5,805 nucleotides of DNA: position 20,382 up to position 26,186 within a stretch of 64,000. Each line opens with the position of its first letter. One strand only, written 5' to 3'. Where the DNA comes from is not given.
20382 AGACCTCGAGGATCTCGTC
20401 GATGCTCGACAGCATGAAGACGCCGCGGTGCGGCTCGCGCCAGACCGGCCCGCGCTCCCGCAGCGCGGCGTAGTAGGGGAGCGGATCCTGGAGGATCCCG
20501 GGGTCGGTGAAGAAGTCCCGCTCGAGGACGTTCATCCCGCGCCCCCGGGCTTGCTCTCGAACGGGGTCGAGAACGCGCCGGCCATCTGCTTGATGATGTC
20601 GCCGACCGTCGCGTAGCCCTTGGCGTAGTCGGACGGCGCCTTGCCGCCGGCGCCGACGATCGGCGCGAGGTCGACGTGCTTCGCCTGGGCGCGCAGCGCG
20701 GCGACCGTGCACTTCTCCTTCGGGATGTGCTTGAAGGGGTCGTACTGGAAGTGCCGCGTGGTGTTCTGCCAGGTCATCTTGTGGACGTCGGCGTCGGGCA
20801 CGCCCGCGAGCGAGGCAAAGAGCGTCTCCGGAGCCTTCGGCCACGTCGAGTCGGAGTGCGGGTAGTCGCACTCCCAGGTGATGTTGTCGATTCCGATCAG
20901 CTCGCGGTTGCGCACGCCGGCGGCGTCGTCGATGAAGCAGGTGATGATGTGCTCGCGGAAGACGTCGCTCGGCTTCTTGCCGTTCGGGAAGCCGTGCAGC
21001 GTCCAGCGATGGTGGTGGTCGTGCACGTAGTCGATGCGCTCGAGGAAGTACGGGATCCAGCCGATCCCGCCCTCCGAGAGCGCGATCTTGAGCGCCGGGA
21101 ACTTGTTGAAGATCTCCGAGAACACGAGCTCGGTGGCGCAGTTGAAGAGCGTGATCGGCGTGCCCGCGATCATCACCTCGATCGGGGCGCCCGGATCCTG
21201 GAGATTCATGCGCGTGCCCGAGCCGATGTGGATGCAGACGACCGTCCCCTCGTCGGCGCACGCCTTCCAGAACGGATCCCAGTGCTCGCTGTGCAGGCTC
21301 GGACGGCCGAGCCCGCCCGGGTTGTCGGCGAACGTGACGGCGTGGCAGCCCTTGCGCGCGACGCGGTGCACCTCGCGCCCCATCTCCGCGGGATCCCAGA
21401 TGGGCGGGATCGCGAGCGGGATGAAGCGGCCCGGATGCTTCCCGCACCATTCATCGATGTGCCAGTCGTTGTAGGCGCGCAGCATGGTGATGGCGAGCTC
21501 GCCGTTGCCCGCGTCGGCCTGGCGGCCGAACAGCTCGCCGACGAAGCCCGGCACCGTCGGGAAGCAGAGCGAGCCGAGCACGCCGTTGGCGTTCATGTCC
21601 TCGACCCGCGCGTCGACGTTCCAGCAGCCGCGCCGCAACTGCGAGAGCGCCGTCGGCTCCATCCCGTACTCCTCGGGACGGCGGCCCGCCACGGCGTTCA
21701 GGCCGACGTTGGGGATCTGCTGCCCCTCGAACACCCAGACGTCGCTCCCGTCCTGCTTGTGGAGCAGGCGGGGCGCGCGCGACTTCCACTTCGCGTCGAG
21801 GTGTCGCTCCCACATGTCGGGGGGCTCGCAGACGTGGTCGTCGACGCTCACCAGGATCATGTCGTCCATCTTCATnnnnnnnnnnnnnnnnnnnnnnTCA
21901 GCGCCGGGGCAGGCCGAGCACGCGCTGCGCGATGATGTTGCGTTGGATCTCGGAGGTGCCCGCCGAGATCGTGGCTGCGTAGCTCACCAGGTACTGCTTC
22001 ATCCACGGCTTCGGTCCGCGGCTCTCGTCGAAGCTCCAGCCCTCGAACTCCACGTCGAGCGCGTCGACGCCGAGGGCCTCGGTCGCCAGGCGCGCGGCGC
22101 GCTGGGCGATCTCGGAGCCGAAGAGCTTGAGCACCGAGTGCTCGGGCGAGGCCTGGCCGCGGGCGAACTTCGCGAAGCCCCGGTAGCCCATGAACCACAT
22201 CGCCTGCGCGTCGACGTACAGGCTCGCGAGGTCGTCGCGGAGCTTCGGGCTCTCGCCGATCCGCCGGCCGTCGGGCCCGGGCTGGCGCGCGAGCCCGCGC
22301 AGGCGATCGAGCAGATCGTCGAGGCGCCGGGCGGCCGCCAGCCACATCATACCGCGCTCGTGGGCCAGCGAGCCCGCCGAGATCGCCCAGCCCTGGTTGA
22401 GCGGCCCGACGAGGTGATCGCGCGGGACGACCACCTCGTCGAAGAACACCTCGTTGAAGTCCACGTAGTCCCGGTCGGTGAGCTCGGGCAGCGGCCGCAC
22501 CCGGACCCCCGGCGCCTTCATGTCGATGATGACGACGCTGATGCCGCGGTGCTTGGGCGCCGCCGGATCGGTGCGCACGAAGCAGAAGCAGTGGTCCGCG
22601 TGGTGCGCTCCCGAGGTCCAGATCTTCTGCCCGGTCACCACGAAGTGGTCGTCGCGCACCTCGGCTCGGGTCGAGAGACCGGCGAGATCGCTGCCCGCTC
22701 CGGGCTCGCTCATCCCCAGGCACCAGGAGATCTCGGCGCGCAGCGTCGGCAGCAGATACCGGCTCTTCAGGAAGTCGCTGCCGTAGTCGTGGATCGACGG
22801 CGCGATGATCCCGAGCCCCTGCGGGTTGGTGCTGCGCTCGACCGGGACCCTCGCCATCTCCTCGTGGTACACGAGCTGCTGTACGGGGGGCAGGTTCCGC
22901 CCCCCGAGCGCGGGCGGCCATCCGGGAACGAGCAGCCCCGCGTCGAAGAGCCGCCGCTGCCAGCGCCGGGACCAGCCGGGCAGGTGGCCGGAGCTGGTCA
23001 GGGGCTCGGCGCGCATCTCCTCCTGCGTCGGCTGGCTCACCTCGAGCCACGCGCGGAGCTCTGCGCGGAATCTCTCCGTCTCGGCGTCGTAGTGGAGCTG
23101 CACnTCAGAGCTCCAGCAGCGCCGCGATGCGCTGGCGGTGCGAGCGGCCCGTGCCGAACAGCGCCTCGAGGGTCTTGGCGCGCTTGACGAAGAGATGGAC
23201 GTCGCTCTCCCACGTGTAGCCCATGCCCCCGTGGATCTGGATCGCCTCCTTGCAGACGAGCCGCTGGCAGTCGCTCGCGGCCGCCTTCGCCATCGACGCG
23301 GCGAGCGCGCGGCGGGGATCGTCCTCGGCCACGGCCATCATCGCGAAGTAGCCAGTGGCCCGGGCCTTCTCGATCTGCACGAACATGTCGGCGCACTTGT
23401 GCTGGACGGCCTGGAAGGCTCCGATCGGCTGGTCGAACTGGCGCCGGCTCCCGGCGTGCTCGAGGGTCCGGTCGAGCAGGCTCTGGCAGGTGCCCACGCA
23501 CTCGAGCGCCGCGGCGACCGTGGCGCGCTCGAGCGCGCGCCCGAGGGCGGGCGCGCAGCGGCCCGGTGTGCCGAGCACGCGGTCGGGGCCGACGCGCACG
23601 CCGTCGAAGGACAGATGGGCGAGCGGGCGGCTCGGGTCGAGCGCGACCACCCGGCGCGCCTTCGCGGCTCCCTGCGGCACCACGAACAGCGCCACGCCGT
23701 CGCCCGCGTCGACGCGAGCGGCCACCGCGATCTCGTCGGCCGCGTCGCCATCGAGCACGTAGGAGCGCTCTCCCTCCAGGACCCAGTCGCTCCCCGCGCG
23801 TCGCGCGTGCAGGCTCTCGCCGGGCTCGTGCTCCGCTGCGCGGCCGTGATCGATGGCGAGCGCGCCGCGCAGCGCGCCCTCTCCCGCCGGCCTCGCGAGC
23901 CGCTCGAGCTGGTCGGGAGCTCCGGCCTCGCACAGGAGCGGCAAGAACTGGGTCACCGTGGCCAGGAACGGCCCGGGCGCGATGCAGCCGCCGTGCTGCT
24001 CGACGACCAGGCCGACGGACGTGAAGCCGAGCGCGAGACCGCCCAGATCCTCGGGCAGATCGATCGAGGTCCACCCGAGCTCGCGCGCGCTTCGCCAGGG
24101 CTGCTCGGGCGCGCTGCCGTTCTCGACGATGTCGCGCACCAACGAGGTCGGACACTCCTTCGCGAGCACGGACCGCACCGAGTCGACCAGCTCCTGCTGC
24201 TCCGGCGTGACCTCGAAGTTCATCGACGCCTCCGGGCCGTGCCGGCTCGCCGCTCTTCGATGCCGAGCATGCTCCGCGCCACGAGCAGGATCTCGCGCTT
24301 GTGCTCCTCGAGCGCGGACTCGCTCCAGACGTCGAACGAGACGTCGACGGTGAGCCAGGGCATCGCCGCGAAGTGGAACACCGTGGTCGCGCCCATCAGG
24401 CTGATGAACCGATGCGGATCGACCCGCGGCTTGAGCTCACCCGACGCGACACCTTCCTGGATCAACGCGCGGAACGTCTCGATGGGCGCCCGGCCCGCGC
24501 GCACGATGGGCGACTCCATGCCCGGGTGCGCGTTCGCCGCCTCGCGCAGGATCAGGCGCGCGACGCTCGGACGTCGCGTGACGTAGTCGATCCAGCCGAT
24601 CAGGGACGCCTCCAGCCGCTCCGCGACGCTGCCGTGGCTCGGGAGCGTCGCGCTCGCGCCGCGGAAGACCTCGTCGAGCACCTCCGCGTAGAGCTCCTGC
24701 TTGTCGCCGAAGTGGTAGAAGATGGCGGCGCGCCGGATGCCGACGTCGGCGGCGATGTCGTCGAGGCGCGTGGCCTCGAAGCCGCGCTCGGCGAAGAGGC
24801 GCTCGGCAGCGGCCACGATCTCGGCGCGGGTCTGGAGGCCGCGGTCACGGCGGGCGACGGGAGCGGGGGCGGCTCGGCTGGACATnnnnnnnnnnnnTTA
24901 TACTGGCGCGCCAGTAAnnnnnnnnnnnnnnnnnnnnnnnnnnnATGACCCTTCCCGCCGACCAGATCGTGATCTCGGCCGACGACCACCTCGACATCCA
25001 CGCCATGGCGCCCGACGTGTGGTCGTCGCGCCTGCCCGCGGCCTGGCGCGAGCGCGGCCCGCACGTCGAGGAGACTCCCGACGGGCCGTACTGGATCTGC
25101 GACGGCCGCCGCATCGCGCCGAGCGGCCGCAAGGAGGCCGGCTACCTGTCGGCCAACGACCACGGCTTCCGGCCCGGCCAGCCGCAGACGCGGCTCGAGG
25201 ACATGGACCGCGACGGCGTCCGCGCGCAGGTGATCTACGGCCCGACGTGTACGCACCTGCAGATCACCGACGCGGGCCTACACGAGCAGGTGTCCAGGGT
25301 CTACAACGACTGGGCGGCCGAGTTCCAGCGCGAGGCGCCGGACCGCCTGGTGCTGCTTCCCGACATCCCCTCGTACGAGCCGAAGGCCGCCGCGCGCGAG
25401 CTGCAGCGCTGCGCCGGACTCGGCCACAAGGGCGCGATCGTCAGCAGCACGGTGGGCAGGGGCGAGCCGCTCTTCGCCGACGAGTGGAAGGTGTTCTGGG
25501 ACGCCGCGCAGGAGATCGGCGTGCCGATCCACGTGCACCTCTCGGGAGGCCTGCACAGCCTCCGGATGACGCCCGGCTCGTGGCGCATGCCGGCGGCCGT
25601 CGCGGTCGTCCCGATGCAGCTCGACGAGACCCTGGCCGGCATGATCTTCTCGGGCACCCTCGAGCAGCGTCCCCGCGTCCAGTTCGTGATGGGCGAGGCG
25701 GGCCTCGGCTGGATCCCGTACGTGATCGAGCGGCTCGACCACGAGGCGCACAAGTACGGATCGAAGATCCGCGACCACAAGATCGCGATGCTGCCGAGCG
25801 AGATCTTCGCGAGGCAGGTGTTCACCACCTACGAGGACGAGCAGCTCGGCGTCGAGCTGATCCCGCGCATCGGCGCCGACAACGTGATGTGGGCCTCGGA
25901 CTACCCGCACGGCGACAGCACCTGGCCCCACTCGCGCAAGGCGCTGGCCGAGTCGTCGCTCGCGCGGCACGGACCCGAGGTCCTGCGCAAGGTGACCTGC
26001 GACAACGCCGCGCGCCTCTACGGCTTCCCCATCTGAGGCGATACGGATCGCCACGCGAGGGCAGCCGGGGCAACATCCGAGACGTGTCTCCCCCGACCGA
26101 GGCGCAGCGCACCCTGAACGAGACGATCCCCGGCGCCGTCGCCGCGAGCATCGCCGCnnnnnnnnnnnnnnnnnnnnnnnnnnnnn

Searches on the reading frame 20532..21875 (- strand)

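Call 62: search_protein_families(library=pfam, proteins=[window:20532-21875:-], max_evalue=0.00001)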
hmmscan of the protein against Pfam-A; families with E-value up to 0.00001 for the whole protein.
window:20532-21875:- (447 aa): 1 family
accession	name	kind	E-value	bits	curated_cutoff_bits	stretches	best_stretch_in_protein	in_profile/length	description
PF04909.20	Amidohydro_2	-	2.7e-27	96.7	26.4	1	78-375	12-286/289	Amidohydrolase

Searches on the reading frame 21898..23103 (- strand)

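Call 63: search_protein_families(library=pfam, proteins=[window:21898-23103:-], max_evalue=0.00001)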
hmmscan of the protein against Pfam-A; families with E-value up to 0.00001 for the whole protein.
window:21898-23103:- (401 aa): 3 families
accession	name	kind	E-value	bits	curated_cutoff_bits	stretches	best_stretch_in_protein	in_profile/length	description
PF00441.29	Acyl-CoA_dh_1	-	1.1e-24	87.7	22.4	1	236-396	1-150/150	Acyl-CoA dehydrogenase, C-terminal domain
PF02770.24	Acyl-CoA_dh_M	-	5e-22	78.3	33.3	1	128-224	1-97/97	Acyl-CoA dehydrogenase, middle domain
PF02771.21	Acyl-CoA_dh_N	-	1.6e-09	38.5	22.9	1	8-123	3-112/113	Acyl-CoA dehydrogenase, N-terminal domain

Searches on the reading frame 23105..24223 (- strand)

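Call 63: search_protein_families(library=pfam, proteins=[window:23105-24223:-], max_evalue=0.00001)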
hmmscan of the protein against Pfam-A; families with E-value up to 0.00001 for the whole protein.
window:23105-24223:- (372 aa): 3 families
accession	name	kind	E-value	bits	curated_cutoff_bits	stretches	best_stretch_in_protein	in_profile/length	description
PF00441.29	Acyl-CoA_dh_1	-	4.6e-31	108.4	22.4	1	232-368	12-147/150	Acyl-CoA dehydrogenase, C-terminal domain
PF02771.21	Acyl-CoA_dh_N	-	9.2e-14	52.2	22.9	1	6-112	1-108/113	Acyl-CoA dehydrogenase, N-terminal domain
PF08028.16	Acyl-CoA_dh_2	-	8.9e-07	29.7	22.7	1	239-341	4-115/134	Acyl-CoA dehydrogenase, C-terminal domain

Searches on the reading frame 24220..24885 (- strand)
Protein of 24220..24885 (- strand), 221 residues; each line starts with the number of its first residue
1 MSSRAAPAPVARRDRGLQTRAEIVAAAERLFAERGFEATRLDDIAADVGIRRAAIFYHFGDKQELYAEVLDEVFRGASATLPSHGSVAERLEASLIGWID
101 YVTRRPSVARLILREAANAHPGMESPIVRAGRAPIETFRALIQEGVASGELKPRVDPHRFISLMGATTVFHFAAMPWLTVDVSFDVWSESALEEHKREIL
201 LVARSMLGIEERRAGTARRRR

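Call 63: search_protein_families(library=pfam, proteins=[window:24220-24885:-], max_evalue=0.00001)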
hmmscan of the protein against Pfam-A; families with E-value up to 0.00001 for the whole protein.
window:24220-24885:- (221 aa): 4 families
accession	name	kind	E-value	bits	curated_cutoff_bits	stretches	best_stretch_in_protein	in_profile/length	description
PF00440.29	TetR_N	-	4e-16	59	24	1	23-69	1-47/47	Bacterial regulatory proteins, tetR family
PF17938.6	TetR_C_29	-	6e-09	36.5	26.2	1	98-199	12-115/119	Tetracyclin repressor-like, C-terminal domain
PF17932.6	TetR_C_24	-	2e-07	31.7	26.4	1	85-158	2-74/114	Tetracyclin repressor-like, C-terminal domain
PF16859.10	TetR_C_11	-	4.1e-06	27.6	32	1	82-172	2-94/113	Tetracyclin repressor-like, C-terminal domain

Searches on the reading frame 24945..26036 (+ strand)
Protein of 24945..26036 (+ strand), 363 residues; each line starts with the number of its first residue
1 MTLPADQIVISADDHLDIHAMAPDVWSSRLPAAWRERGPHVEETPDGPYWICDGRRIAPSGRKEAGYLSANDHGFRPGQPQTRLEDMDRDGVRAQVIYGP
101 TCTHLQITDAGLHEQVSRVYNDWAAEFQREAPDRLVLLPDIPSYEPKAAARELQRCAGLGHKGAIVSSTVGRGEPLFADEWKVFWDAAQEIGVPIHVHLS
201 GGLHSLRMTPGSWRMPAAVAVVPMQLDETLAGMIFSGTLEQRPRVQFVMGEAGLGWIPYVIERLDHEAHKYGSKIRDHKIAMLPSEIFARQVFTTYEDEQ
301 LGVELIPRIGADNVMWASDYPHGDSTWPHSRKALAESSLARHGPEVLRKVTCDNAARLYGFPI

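Call 63: search_protein_families(library=pfam, proteins=[window:24945-26036:+], max_evalue=0.00001)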
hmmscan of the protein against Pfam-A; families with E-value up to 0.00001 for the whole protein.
window:24945-26036:+ (363 aa): 1 family
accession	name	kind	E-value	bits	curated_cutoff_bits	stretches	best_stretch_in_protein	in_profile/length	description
PF04909.20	Amidohydro_2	-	4.4e-31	109.2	26.4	1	60-361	11-289/289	Amidohydrolase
